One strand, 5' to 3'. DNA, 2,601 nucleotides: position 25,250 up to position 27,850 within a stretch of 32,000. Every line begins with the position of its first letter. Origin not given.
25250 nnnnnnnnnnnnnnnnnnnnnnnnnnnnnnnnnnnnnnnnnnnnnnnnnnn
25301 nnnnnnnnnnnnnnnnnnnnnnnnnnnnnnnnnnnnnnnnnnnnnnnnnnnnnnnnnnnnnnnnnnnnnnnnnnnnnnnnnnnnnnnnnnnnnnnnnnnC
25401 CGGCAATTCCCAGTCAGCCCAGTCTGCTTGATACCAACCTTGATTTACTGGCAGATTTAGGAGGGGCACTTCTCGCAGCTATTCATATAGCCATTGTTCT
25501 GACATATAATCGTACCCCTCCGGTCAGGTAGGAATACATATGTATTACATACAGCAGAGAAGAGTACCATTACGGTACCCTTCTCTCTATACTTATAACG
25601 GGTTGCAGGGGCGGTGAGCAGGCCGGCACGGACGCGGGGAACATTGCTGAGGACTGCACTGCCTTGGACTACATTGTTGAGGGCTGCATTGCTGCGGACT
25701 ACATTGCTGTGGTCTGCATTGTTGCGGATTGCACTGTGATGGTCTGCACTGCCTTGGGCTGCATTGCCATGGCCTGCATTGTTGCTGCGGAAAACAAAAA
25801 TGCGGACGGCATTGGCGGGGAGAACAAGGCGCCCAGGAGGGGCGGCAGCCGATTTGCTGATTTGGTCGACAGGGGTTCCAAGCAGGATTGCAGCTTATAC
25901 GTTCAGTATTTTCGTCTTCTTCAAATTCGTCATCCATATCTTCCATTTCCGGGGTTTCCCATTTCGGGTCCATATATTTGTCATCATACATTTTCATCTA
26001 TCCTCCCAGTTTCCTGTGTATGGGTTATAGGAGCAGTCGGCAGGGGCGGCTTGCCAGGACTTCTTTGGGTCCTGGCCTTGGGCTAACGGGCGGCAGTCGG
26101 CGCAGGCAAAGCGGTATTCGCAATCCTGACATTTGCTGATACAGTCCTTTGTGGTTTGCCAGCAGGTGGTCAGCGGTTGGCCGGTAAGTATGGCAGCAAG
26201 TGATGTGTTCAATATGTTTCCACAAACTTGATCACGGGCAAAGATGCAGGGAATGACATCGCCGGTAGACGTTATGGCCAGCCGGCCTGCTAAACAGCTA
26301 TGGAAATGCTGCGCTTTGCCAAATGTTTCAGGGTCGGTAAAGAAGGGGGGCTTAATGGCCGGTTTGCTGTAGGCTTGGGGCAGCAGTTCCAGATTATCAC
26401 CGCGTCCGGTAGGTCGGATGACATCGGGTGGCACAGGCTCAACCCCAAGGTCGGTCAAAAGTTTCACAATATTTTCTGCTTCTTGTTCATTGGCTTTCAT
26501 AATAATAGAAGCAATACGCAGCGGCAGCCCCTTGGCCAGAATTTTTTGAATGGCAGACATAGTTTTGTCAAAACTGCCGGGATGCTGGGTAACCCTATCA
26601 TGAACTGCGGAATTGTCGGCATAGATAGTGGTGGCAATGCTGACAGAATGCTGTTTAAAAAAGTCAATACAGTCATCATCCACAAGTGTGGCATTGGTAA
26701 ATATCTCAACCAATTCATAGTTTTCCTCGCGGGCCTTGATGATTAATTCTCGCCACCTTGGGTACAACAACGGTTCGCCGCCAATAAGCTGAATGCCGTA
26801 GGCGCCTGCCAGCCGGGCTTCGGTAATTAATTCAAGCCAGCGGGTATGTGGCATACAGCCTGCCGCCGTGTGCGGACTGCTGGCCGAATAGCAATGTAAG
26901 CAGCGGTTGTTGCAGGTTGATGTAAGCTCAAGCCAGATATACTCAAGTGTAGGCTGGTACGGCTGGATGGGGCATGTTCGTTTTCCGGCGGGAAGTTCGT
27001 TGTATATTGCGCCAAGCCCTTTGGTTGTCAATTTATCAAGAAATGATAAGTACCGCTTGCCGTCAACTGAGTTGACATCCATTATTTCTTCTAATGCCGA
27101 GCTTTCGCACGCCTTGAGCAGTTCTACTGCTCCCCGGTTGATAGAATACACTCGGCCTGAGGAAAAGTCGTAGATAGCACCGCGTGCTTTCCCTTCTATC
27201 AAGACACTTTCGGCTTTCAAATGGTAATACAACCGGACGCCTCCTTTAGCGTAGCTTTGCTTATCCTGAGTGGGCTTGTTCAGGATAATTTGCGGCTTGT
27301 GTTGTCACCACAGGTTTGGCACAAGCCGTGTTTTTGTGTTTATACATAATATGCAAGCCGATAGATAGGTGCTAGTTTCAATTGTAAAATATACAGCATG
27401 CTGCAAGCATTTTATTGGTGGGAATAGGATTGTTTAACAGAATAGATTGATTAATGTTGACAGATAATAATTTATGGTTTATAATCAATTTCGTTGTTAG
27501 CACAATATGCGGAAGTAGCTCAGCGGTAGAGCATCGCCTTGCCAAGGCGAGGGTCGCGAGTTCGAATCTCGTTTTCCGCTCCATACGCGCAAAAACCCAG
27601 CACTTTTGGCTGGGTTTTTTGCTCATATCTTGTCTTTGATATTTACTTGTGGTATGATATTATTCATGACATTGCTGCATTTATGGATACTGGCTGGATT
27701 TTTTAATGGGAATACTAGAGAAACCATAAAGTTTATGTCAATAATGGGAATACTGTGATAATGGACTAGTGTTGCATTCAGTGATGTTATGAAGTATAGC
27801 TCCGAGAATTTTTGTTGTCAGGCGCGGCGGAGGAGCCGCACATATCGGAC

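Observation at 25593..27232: Minimal two-gene cassette: RRE-radical SAM/SPASM maturase translationally coupled to an 18-cysteine CxPxQ-repeat peptide (candidate uncharacterised RiPP system)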

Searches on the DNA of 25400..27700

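Call 25: search_rna_families(source=window, start=25400, end=27700, threshold=evalue, max_evalue=1)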
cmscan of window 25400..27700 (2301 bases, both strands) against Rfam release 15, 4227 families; matches with E-value up to 1: 2.
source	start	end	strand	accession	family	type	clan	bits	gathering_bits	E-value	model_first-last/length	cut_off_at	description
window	27509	27580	+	RF00005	tRNA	Gene; tRNA;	CL00001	69.2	29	1.9e-14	1-71/71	no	tRNA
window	25901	25991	-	RF01177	snR67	Gene; snRNA; snoRNA; CD-box;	CL00053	19.6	55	0.53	1-83/83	no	Small nucleolar RNA snR67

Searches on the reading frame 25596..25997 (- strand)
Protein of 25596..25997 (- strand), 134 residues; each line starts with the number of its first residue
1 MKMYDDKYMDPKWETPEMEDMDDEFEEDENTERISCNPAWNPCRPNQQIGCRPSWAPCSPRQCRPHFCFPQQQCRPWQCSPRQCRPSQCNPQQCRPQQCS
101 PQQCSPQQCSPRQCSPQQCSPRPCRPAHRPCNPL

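Call 3: search_protein_families(library=ncbifam, proteins=[window:25596-25997:-], max_evalue=0.01)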
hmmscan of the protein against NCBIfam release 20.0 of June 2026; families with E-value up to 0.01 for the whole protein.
window:25596-25997:- (134 aa): 0 families

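Call 4: search_protein_families(library=pfam, proteins=[window:25596-25997:-], max_evalue=0.01)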
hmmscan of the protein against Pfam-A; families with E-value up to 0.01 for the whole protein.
window:25596-25997:- (134 aa): 0 families

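Call 8: search_protein_families(library=ncbifam, proteins=[window:25596-25997:-], max_evalue=10)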
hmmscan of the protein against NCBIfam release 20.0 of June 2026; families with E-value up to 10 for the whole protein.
seq(134 aa): 1 family
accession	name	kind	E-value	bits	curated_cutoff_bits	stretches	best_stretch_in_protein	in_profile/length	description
NF038108.1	RiPP_NF038108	subfamily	3.1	7.8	30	1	79-119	14-54/65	Cys-every-fifth RiPP peptide CefA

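Call 21: find_homologous_proteins(query=window:25596-25997:-, max_evalue=0.001)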
Query window:25596-25997:- (134 aa): 2 proteins with E <= 0.001 among 18 candidates.
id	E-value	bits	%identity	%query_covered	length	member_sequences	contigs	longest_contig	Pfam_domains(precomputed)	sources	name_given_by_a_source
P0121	4.9e-26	109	57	71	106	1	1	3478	-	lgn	-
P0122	2.3e-11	62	40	99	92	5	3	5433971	-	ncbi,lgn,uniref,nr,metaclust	ncbi:hypothetical protein SOV_13980 [Sporomusa ovata DSM 2662]|uniref:hypothetical protein n=1 Tax=S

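Call 51: find_homologous_proteins(query=A3, max_evalue=0.001)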
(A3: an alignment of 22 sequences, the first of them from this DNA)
Query A3 (22 sequences) (134 aa, profile of the alignment): 11 proteins with E <= 0.001 among 619 candidates.
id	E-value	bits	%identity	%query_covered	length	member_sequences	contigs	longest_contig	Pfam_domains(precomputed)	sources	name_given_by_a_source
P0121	1.1e-24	105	57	71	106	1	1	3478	-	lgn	-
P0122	2.2e-21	94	40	99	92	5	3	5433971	-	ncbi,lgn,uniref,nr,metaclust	ncbi:hypothetical protein SOV_13980 [Sporomusa ovata DSM 2662]|uniref:hypothetical protein n=1 Tax=S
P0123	3.6e-18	84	39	99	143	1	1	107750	-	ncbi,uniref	ncbi:hypothetical protein [Dendrosporobacter sp. 1207_IL3150]|uniref:hypothetical protein n=1 Tax=De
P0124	1.2e-14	72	43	87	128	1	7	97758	-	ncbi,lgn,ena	-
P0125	1.4e-13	69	34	73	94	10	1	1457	-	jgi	jgi:hypothetical protein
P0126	2.4e-10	58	38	99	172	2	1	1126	-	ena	-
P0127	3.1e-8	52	42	60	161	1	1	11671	-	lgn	-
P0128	3.3e-7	48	55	8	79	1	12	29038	-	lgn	-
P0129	3.4e-7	48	37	52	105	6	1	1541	-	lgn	-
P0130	1.2e-5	43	36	41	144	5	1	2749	-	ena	-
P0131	4.0e-4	38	34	66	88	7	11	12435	-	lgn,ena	-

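Call 53: find_encoding_contigs(protein=P0128, flank=4000, max_places=5)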
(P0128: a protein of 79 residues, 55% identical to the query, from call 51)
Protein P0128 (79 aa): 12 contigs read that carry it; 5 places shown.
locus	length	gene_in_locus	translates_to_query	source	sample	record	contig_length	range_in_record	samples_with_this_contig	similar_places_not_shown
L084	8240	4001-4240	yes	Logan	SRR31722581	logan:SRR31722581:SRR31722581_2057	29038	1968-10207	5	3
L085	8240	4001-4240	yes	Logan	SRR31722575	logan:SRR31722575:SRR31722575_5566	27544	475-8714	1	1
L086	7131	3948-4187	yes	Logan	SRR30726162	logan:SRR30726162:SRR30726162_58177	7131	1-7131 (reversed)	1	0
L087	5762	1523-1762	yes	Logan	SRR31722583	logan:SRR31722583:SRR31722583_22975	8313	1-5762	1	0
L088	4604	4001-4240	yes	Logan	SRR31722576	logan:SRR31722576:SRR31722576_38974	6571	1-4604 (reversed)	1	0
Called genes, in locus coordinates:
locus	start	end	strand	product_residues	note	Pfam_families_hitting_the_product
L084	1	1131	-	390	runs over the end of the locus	PF00534:Glycos_transf_1, PF13692:Glyco_trans_1_4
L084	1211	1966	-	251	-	-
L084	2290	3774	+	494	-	PF00474:SSF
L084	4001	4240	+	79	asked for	-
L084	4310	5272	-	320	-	PF00491:Arginase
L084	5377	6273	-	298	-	PF00781:DAGK_cat, PF19279:YegS_C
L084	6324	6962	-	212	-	PF01205:Impact_N, PF09186:DUF1949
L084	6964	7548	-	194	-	PF01661:Macro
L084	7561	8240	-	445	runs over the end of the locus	PF17125:Methyltr_RsmF_N, PF01189:Methyltr_RsmB-F, PF17126:RsmF_methylt_CI, PF13636:Methyltranf_PUA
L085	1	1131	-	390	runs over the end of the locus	PF00534:Glycos_transf_1, PF13692:Glyco_trans_1_4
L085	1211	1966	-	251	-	-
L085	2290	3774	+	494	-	PF00474:SSF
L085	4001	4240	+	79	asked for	-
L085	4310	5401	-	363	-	PF00491:Arginase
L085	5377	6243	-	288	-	PF00781:DAGK_cat, PF19279:YegS_C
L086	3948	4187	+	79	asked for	-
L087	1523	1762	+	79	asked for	-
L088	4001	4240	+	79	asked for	-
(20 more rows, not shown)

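Call 54: find_encoding_contigs(protein=P0131, flank=4000, max_places=5)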
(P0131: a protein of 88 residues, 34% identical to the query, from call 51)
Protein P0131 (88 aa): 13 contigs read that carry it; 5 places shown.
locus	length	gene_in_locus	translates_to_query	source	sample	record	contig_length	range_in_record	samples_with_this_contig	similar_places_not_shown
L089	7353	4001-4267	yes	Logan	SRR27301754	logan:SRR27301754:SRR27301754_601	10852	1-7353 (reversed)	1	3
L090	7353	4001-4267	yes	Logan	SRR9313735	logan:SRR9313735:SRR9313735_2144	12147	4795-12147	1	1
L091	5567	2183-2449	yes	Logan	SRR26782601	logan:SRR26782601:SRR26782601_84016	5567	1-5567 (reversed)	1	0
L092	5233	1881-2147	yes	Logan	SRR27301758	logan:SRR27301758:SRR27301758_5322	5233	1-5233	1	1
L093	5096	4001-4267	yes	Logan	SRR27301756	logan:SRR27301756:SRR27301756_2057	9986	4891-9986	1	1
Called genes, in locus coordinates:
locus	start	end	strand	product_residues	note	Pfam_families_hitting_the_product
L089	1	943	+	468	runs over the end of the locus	PF00478:IMPDH (weak), PF01070:FMN_dh (faint), PF01645:Glu_synthase, PF03060:NMO (weak)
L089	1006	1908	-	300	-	PF00561:Abhydrolase_1, PF12697:Abhydrolase_6 (weak)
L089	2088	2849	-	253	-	PF00899:ThiF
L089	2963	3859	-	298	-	PF04055:Radical_SAM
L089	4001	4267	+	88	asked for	-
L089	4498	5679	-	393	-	PF28548:4TM_phosphoesterase (weak), PF00149:Metallophos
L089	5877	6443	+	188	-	PF10502:Peptidase_S26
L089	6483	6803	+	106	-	-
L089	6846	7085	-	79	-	-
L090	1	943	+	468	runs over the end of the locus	PF00478:IMPDH (weak), PF01070:FMN_dh (faint), PF01645:Glu_synthase, PF03060:NMO (weak)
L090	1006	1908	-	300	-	PF00561:Abhydrolase_1, PF12697:Abhydrolase_6 (weak)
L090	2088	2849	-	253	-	PF00899:ThiF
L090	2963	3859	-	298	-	PF04055:Radical_SAM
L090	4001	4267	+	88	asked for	-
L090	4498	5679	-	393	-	PF00149:Metallophos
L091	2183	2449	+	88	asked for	-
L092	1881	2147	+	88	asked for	-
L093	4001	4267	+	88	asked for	-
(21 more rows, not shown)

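Call 55: find_encoding_contigs(protein=P0127, flank=4000, max_places=3)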
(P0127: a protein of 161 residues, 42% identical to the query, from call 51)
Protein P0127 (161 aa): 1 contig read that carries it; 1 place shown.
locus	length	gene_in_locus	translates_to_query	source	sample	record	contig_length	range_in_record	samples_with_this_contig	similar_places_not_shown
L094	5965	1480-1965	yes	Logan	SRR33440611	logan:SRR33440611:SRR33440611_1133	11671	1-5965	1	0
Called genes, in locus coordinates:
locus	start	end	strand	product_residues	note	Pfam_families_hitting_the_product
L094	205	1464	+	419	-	PF04055:Radical_SAM, PF13353:Fer4_12 (faint), PF13186:SPASM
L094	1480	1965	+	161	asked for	-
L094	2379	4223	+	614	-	PF13520:AA_permease_2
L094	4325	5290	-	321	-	PF01297:ZnuA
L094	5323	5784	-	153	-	PF01475:FUR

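Call 56: find_encoding_contigs(protein=P0128, flank=10000, max_places=1)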
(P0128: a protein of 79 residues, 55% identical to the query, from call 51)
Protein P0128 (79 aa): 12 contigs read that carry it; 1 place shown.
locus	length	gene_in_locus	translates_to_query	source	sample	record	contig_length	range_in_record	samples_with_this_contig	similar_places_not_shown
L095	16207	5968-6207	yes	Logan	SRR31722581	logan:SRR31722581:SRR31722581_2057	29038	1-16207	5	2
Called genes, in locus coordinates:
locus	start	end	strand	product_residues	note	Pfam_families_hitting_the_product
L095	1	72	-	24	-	?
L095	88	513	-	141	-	PF22636:FlK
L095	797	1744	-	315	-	PF01370:Epimerase, PF02719:Polysacc_synt_2 (faint), PF04321:RmlD_sub_bind, PF01073:3Beta_HSD (faint), PF16363:GDP_Man_Dehyd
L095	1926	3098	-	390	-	PF00534:Glycos_transf_1, PF13692:Glyco_trans_1_4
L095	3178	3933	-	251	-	-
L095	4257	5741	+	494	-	PF00474:SSF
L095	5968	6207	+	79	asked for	-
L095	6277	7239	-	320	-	PF00491:Arginase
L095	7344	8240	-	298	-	PF00781:DAGK_cat, PF19279:YegS_C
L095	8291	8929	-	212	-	PF01205:Impact_N, PF09186:DUF1949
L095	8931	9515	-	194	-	PF01661:Macro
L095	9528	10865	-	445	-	PF17125:Methyltr_RsmF_N, PF01189:Methyltr_RsmB-F, PF17126:RsmF_methylt_CI, PF13636:Methyltranf_PUA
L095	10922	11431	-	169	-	-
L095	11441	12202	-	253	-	PF00899:ThiF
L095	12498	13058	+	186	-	PF02632:BioY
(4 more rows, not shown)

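Call 57: search_protein_families(library=ncbifam, proteins=[L089:2963-3859:-, L089:2088-2849:-], max_evalue=1e-10)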
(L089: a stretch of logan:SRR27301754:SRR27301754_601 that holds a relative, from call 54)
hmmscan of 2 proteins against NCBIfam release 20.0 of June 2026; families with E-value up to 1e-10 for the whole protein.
L089:2963-3859:- (298 aa): 1 family
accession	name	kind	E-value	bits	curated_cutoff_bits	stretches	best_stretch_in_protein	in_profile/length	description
TIGR04479.1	bcpD_PhpK_rSAM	subfamily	8.6e-11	40.9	600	0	11-201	233-415/504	PhpK family radical SAM P-methyltransferase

L089:2088-2849:- (253 aa): 18 families
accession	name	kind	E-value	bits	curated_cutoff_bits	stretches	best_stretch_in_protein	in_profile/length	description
NF011696.0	PRK15116.1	equivalog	5.7e-51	173.7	304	1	3-249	11-261/268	tRNA cyclic N6-threonylcarbamoyladenosine(37) synthase TcdA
NF006077.0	PRK08223.1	equivalog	1.7e-29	102.7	266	1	4-144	10-151/296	hypothetical protein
NF004281.0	PRK05690.1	subfamily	5.8e-27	94.5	266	1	4-144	12-153/250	molybdopterin-synthase adenylyltransferase MoeB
NF006395.0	PRK08644.1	equivalog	1.8e-26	93.1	159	1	17-148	25-156/215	sulfur carrier protein ThiS adenylyltransferase ThiF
TIGR02356.1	adenyl_thiF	equivalog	3.5e-26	91.9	275.25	1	4-144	1-142/203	thiazole biosynthesis adenylyltransferase ThiF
NF006444.0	PRK08762.1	equivalog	1.3e-22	80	449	1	5-127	128-251/387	molybdopterin-synthase adenylyltransferase MoeB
NF047750.1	SAMPActivE1UbaA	equivalog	3.8e-22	78.9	450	1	2-141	10-150/270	SAMP-activating enzyme E1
TIGR02355.1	moeB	equivalog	6.7e-22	78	376.55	1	12-144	14-145/240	molybdopterin-synthase adenylyltransferase MoeB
NF011425.0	PRK14852.1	equivalog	2.8e-21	75.2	1337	1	5-145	315-456/989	hypothetical protein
TIGR02354.1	thiF_fam2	equivalog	3.9e-21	75.8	152.2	1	18-131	17-128/200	thiamine biosynthesis protein ThiF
NF005646.0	PRK07411.1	equivalog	3.9e-21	75.6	633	1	3-125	17-140/390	molybdopterin-synthase adenylyltransferase MoeB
NF004111.0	PRK05600.1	equivalog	6.1e-21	75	437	1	13-134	32-152/371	ThiF family adenylyltransferase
NF011424.0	PRK14851.1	subfamily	1.1e-20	73.2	1170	1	4-144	25-166/679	hypothetical protein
NF006204.0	PRK08328.1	equivalog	2.4e-18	66.6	339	1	2-144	7-149/231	hypothetical protein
NF005902.0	PRK07878.1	equivalog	9.2e-18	64.3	647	1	3-125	21-144/392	adenylyltransferase/sulfurtransferase MoeZ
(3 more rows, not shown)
